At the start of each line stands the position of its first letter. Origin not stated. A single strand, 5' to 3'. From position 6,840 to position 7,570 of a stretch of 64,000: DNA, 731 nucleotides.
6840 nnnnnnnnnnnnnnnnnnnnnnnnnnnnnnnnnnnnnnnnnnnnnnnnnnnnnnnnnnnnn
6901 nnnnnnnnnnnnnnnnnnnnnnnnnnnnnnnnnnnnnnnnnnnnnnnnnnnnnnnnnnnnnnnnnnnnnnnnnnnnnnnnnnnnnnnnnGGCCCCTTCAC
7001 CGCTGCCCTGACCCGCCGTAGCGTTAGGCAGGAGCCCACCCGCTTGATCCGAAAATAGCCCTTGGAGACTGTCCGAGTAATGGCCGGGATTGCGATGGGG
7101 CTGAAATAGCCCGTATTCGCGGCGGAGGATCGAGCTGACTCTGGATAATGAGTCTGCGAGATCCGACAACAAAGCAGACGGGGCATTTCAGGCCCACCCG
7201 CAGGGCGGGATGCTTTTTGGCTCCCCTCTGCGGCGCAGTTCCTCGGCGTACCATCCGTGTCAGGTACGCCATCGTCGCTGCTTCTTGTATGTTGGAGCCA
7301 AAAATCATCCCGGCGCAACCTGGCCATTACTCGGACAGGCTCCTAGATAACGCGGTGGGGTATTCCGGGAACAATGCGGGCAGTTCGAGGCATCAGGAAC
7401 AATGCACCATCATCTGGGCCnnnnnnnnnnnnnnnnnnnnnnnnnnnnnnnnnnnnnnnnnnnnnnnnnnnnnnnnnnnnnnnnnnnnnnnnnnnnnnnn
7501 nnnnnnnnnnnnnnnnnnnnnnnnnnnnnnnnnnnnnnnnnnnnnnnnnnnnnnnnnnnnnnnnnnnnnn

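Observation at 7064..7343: Family-A element: 280-bp unit with 22-bp terminal inverted repeats and nested internal stems, and a dispersed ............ end motif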

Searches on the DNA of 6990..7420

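Call 31: search_rna_families(source=window, start=6990, end=7420, threshold=evalue, max_evalue=10)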
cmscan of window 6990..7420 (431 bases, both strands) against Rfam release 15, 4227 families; matches with E-value up to 10: 1.
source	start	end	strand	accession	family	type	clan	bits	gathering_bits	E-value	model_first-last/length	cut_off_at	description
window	7261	7312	-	RF02989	gntR-DTE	Gene; sRNA;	-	14.9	63.6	3.7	1-119/119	no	gntR-DTE RNA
